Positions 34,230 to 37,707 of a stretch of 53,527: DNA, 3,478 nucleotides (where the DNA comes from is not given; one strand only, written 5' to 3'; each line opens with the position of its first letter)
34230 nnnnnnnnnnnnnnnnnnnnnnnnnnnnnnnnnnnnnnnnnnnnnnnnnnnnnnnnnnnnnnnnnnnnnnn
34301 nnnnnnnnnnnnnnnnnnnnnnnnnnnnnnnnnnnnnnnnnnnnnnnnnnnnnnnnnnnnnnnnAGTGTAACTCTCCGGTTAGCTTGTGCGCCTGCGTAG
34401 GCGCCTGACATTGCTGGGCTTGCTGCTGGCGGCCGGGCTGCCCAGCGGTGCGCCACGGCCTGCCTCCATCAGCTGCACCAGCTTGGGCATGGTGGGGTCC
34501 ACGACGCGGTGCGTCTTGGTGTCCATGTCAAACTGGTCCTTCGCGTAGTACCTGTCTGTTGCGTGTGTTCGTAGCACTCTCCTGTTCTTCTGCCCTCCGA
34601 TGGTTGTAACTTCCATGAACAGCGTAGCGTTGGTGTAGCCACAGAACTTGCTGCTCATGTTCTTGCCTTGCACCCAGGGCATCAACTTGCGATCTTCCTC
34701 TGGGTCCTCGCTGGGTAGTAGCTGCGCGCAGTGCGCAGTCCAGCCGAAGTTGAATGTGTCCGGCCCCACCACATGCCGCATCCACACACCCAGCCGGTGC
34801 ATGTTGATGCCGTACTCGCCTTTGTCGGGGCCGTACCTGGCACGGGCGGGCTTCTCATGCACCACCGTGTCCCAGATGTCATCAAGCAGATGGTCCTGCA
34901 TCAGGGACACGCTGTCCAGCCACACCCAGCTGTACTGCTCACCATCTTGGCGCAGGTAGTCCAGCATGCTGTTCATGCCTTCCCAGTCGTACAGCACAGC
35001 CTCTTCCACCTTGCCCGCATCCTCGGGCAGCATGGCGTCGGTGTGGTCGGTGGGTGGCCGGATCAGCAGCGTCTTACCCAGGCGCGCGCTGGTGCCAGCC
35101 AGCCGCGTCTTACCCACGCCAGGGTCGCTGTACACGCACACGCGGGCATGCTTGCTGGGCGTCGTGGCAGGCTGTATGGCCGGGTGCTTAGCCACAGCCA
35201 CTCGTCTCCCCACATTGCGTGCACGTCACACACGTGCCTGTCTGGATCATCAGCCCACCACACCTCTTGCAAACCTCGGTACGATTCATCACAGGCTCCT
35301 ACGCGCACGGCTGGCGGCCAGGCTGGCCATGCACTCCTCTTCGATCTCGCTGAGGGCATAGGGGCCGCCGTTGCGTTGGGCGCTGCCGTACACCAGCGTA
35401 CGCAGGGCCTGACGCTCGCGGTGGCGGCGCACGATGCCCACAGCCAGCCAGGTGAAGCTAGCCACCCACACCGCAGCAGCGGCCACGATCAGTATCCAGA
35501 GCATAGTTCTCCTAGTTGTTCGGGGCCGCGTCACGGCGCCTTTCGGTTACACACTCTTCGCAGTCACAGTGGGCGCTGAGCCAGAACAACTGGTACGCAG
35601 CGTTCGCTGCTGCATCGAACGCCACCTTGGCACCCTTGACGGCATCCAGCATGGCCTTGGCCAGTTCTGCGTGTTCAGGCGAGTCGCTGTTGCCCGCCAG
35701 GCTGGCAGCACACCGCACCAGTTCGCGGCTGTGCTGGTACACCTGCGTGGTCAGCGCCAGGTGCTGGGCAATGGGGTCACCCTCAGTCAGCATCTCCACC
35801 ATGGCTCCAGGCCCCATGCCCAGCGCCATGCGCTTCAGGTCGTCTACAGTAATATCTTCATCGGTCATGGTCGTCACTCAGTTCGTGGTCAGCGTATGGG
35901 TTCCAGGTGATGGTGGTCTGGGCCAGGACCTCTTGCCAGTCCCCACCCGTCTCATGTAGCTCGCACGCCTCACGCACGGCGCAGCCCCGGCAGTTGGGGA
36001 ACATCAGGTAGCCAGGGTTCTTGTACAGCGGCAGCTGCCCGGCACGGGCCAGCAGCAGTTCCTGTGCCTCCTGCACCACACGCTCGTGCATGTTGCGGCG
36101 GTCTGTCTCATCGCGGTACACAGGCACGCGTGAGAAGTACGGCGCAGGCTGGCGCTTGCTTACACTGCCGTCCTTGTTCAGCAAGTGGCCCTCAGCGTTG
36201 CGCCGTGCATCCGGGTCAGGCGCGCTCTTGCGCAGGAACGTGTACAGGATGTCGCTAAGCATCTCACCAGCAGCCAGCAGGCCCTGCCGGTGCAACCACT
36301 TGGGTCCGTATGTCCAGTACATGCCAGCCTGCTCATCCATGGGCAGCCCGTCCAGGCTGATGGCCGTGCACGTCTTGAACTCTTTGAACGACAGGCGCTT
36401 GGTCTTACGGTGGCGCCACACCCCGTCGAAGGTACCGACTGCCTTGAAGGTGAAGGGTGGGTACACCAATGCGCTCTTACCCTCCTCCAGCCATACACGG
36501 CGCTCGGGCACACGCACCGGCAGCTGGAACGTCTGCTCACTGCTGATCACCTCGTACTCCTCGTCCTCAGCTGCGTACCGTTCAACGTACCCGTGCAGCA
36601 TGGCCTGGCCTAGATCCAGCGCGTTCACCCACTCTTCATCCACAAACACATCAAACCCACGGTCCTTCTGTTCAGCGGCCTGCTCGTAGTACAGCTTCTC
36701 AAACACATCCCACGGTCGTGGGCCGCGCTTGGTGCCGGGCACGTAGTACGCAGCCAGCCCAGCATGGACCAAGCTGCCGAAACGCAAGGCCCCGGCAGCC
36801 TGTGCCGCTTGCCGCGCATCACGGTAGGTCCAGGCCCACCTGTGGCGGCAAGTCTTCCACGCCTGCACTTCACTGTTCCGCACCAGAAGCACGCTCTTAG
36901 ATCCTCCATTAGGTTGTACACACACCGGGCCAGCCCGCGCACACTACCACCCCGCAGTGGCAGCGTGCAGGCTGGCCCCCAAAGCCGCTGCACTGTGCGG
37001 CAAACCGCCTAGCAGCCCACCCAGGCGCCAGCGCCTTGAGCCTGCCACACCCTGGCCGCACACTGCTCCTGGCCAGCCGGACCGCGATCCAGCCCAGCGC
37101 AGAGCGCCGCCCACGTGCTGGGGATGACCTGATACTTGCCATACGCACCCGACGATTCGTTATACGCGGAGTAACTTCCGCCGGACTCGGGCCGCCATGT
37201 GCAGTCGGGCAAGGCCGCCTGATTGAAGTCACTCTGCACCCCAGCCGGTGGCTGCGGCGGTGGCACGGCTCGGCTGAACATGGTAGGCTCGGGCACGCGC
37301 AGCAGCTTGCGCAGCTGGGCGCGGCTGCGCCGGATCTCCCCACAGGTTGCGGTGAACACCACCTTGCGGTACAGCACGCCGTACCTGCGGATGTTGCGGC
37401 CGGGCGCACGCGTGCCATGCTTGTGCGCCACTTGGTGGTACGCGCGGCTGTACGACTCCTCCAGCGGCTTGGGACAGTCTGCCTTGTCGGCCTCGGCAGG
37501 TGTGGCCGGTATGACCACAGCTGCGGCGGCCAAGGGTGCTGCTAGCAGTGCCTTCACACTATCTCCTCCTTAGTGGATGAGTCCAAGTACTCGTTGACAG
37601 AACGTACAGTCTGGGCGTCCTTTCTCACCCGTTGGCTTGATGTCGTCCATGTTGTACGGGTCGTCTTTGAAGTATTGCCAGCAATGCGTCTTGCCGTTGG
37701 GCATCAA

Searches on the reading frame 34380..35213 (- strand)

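Call 38: search_protein_families(library=phrogs, max_evalue=0.001, proteins=[window:34380-35213:-])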
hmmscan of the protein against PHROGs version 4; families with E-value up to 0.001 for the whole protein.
window:34380-35213:- (277 aa): 1 family
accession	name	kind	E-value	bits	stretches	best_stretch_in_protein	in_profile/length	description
phrog_124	-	DNA, RNA and nucleotide metabolism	1.2e-25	91.7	1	15-247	36-255/382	Sak4-like ssDNA annealing protein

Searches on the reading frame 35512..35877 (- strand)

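Call 38: search_protein_families(library=phrogs, max_evalue=0.001, proteins=[window:35512-35877:-])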
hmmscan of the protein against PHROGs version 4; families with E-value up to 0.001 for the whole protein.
window:35512-35877:- (121 aa): 0 families

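Call 102: search_protein_families(library=pfam, max_evalue=0.01, proteins=[window:35512-35877:-])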
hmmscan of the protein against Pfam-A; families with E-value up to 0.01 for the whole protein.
window:35512-35877:- (121 aa): 1 family
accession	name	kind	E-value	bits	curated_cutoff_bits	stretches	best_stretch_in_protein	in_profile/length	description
PF06155.17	GBBH-like_N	-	0.0061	17.7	22.8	1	84-113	11-40/85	Gamma-butyrobetaine hydroxylase-like, N-terminal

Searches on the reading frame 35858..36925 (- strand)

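Call 38: search_protein_families(library=phrogs, max_evalue=0.001, proteins=[window:35858-36925:-])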
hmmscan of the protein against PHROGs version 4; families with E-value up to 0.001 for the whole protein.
window:35858-36925:- (355 aa): 1 family
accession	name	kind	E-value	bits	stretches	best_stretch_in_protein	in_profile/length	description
phrog_1218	-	DNA, RNA and nucleotide metabolism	9.4e-63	213.6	1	12-351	7-359/364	exonuclease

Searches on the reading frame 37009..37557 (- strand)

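Call 38: search_protein_families(library=phrogs, max_evalue=0.001, proteins=[window:37009-37557:-])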
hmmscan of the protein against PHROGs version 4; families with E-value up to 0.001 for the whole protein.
window:37009-37557:- (182 aa): 0 families

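Call 102: search_protein_families(library=pfam, max_evalue=0.01, proteins=[window:37009-37557:-])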
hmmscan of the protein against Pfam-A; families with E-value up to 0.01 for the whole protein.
window:37009-37557:- (182 aa): 1 family
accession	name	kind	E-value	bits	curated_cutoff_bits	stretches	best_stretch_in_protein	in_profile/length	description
PF06737.19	Transglycosylas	-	9.6e-07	29.8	27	1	124-182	14-77/77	Transglycosylase-like domain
